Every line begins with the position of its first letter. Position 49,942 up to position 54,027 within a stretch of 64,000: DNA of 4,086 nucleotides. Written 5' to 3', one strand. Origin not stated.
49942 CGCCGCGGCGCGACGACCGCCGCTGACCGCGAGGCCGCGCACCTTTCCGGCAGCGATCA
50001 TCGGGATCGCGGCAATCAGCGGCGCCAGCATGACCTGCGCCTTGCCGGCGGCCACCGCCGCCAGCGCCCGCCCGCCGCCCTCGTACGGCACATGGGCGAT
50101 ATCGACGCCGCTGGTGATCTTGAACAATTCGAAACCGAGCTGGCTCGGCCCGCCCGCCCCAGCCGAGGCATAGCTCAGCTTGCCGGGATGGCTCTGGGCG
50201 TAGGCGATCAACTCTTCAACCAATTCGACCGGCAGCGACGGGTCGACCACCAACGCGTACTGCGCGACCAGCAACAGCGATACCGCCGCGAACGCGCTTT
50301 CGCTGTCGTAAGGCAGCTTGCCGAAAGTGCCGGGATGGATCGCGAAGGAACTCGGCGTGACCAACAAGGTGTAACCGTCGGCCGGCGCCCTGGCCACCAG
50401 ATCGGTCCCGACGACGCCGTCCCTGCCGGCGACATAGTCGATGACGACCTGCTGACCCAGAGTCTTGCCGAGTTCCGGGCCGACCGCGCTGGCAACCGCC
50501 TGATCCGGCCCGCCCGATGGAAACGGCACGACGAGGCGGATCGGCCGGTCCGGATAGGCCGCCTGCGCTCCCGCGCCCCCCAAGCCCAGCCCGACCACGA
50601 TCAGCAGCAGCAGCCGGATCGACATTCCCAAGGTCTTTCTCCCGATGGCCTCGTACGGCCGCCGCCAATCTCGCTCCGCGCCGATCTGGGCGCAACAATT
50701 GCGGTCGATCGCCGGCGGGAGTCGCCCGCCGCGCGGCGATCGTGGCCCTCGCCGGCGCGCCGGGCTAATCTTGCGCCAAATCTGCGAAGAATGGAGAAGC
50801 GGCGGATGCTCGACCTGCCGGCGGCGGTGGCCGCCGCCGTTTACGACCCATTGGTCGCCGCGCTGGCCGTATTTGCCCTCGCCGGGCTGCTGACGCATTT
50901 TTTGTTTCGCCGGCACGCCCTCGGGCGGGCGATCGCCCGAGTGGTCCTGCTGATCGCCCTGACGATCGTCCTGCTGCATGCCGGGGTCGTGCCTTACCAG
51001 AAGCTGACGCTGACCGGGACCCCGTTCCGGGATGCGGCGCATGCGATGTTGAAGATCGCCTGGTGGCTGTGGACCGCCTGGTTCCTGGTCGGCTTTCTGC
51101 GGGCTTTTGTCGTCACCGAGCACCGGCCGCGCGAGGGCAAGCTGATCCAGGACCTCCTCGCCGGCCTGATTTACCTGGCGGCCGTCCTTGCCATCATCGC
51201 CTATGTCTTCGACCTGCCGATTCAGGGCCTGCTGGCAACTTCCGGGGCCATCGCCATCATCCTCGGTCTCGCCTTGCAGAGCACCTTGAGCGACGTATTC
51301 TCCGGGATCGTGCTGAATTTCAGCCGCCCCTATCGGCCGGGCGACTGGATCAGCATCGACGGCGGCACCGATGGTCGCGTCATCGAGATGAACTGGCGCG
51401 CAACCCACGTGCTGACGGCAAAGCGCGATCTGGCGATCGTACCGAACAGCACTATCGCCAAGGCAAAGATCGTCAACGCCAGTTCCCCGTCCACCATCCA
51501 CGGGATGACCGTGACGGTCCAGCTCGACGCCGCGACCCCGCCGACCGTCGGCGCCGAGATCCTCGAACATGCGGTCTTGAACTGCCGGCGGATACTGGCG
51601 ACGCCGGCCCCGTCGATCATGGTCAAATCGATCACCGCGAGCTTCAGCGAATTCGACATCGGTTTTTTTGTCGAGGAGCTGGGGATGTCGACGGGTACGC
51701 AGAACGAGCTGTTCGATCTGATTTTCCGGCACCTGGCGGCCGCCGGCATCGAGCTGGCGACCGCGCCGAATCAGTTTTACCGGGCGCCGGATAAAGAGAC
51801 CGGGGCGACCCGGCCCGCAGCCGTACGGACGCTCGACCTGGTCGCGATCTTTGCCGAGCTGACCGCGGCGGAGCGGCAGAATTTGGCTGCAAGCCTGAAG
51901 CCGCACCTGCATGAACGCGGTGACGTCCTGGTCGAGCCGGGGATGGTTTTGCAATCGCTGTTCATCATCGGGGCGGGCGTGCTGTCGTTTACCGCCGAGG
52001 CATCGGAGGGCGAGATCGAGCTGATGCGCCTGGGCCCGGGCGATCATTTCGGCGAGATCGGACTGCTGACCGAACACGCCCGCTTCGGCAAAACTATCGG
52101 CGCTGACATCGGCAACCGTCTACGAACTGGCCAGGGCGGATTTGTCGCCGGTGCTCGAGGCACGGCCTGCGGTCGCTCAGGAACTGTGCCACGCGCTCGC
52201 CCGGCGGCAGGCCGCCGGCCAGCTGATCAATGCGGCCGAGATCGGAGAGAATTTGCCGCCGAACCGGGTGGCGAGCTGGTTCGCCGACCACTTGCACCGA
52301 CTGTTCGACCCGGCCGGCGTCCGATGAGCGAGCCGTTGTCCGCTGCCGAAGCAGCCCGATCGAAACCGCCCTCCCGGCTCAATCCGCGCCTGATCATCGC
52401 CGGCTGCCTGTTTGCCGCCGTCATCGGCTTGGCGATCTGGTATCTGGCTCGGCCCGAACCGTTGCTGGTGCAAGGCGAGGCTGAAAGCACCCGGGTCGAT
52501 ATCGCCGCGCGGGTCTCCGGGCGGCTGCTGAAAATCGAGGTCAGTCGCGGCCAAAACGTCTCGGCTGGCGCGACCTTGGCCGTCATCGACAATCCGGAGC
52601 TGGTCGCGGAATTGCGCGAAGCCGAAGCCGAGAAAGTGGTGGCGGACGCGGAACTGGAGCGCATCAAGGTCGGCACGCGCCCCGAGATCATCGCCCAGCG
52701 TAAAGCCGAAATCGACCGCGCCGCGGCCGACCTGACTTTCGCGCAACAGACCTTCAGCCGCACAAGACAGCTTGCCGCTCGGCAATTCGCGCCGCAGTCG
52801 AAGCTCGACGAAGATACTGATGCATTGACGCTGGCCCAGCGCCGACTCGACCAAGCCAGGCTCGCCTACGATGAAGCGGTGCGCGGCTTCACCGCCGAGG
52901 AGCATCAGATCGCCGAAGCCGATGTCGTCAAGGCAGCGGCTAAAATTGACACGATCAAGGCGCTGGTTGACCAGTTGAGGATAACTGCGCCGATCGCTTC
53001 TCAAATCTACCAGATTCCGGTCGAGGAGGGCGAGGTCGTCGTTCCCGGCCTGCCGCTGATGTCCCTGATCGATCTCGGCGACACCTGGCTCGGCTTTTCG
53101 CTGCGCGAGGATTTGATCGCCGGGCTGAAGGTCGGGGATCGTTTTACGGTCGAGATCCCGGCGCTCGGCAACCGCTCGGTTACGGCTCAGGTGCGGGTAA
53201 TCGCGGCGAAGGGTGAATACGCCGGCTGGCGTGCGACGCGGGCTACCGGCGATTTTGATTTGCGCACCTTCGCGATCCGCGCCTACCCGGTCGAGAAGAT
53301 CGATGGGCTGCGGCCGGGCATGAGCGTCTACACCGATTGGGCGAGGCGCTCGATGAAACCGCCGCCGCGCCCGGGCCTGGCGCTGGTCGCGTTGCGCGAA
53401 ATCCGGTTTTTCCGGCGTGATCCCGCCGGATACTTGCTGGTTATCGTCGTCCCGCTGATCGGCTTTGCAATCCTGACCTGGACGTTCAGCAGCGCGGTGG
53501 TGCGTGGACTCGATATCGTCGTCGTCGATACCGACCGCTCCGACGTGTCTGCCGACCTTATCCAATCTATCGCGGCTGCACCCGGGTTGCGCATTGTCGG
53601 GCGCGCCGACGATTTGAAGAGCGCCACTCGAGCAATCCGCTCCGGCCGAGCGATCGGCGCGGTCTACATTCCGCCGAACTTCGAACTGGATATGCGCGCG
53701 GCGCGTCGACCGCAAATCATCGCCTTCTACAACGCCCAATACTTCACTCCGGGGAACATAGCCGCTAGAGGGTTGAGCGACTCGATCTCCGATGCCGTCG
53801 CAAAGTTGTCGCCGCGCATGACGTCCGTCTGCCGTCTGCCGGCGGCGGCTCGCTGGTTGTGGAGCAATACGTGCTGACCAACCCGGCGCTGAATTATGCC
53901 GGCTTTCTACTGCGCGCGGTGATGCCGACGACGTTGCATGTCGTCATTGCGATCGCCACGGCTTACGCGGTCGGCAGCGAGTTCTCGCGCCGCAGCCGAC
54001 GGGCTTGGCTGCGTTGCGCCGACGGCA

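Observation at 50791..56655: Cyclic-nucleotide-gated MscS-type channel translationally coupled to an ATPase-less HlyD / ABC-2 / ABC-2 / HlyD unit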

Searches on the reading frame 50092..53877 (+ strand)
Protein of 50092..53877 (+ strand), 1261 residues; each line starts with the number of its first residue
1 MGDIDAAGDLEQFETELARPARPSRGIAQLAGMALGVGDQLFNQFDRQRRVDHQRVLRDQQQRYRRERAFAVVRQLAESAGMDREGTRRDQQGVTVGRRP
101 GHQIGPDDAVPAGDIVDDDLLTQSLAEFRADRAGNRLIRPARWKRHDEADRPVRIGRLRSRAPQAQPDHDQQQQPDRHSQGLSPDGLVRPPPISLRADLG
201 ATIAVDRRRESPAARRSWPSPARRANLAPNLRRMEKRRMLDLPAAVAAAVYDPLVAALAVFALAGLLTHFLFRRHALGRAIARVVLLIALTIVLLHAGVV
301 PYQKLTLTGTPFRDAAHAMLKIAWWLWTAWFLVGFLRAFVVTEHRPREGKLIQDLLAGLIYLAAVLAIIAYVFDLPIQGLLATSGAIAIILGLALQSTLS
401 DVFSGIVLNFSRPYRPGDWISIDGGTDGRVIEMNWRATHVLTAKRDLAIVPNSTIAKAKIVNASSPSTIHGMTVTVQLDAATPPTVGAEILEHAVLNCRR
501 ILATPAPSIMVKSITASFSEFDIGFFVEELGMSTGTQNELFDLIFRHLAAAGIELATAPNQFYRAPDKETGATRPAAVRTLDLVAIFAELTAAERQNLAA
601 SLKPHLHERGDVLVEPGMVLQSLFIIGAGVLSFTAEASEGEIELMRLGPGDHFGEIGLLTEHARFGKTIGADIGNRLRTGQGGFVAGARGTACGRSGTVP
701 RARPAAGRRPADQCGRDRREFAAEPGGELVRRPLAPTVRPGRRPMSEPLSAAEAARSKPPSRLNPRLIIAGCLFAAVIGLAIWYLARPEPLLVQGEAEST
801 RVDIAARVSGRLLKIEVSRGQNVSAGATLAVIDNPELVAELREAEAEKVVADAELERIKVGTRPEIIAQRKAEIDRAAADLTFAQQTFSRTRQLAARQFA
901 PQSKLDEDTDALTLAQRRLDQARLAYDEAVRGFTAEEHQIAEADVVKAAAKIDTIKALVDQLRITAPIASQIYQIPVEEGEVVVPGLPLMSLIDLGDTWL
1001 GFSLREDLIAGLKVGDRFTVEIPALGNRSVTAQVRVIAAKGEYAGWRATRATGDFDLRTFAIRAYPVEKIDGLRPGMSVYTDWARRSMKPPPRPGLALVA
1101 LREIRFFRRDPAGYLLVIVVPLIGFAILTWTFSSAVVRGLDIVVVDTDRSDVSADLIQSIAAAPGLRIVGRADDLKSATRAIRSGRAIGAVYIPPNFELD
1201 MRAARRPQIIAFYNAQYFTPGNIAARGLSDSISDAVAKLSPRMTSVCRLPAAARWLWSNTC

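Call 6: search_protein_families(library=pfam, proteins=[window:50092-53877:+], max_evalue=0.01)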
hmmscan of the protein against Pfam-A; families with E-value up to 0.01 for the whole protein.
window:50092-53877:+ (1261 aa): 8 families
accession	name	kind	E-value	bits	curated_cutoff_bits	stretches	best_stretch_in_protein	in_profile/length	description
PF00924.24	MS_channel_2nd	-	4.1e-17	62.5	20.2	1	398-464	2-67/68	Mechanosensitive ion channel, beta-domain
PF13437.12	HlyD_3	-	3.3e-15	57.2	22.2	2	964-1041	2-80/106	HlyD family secretion protein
PF16576.10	HlyD_D23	-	2e-14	53.8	30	1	798-1039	16-186/214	Barrel-sandwich domain of CusB or HlyD membrane-fusion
PF12698.13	ABC2_membrane_3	-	3.9e-14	52.9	31.6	1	1115-1230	4-122/347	ABC-2 family transporter protein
PF00027.35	cNMP_binding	-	7.1e-08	32.8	27.5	1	608-664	5-62/89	Cyclic nucleotide-binding domain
PF13533.13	Biotin_lipoyl_2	-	2.7e-06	27.5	29.8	1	804-833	3-32/32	Biotin-lipoyl like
PF00364.28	Biotin_lipoyl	-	0.0011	19.2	22.1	0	801-832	42-73/73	Biotin-requiring enzyme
PF21082.3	MS_channel_3rd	-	0.0082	17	21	0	473-555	2-88/88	Mechanosensitive ion channel MscS, C-terminal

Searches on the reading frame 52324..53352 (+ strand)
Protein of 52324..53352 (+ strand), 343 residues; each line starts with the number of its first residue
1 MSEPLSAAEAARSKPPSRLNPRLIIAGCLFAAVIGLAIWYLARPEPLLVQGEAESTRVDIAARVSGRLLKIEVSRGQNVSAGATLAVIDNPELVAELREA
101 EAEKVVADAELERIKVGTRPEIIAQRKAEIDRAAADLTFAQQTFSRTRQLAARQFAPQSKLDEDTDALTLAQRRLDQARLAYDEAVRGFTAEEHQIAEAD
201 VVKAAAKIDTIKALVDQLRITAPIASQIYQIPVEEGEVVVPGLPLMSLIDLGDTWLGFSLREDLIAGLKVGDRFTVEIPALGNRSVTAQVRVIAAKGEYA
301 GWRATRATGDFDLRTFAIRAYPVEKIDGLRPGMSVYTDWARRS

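Call 31: search_protein_families(library=ncbifam, proteins=[window:52324-53352:+], max_evalue=0.001)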
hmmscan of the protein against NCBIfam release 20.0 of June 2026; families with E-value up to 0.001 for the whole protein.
window:52324-53352:+ (343 aa): 18 families
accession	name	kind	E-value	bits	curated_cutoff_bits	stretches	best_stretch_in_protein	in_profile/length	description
NF002939.0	PRK03598.1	equivalog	1.8e-30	106.2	393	1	24-299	10-286/332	secretion protein HlyD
NF007785.0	PRK10476.1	equivalog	1.4e-26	93.1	376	1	21-293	14-284/347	multidrug transporter subunit MdtN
TIGR01730.1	RND_mfp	subfamily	7.7e-26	90.8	94.9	2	193-298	110-215/322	efflux RND transporter periplasmic adaptor subunit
TIGR00998.1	8a0101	subfamily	1.3e-25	90.1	390.8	1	53-283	38-271/334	EmrA/EmrK family multidrug efflux transporter periplasmic adaptor subunit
NF011715.0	PRK15136.1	equivalog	6.9e-13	48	563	1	56-278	60-276/390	multidrug efflux MFS transporter periplasmic adaptor subunit EmrA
TIGR00999.1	8a0102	subfamily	4.5e-11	42.4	319.3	1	175-295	60-169/271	CzcB/NccB family metal efflux transporter periplasmic adaptor subunit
TIGR03794.1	NHLM_micro_HlyD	equivalog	8e-11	41.5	156.2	1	31-103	28-104/421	NHLP bacteriocin system secretion protein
NF007850.1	PRK10559.1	equivalog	1.3e-10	40.9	400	2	36-148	19-135/303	p-hydroxybenzoic acid efflux pump subunit AaeA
NF008606.0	PRK11578.1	equivalog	1.7e-10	40.6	342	1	57-241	61-207/371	macrolide transporter subunit MacA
TIGR02971.1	heterocyst_DevB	subfamily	3.8e-10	39.7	129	1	65-249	24-235/327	ABC exporter membrane fusion protein, DevB family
TIGR01843.1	type_I_hlyD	subfamily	1.3e-08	34.3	208.65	0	145-281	193-336/422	HlyD family type I secretion periplasmic adaptor subunit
NF038010.1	ABC_adapt_DarC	equivalog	8.3e-08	31.3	450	1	127-244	141-257/417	darobactin export ABC transporter periplasmic adaptor subunit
NF006761.0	PRK09282.1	domain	5.6e-07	28.4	402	0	52-106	516-570/591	pyruvate carboxylase subunit B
NF010643.0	PRK14040.1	subfamily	1.6e-05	23.6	892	0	53-105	522-574/595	oxaloacetate decarboxylase subunit alpha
TIGR01108.1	oadA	equivalog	0.00018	20.1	756.5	0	56-104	516-564/582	sodium-extruding oxaloacetate decarboxylase subunit alpha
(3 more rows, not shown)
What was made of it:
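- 52324..53352 (+): HlyD-family periplasmic adaptor 1, with an N-terminal membrane anchor. Its start overlaps the MscS stop (ATGA). Its own stop is missing in this assembly. The best NCBIfam hit is the YbhG-type model PRK03598, far below its cut-off (call 31).
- Closest known: AaeAB and MdtNOP. Same: MdtN is the second-best NCBIfam hit for both adaptors (call 31).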

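Call 95: search_protein_families(library=pfam, proteins=[window:52324-53352:+], max_evalue=0.001)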
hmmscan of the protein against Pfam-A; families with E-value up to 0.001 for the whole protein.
window:52324-53352:+ (343 aa): 4 families
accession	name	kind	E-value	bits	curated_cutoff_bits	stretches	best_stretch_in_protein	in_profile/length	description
PF16576.10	HlyD_D23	-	7.2e-16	58.6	30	1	54-295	16-186/214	Barrel-sandwich domain of CusB or HlyD membrane-fusion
PF13437.12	HlyD_3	-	1.6e-14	55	22.2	2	220-297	2-80/106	HlyD family secretion protein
PF13533.13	Biotin_lipoyl_2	-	1.6e-07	31.4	29.8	1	60-89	3-32/32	Biotin-lipoyl like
PF00364.28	Biotin_lipoyl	-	7.6e-05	22.9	22.1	0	57-88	42-73/73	Biotin-requiring enzyme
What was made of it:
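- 52324..53352 (+): Pfam HlyD_D23, HlyD_3 and Biotin_lipoyl_2 (call 95).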
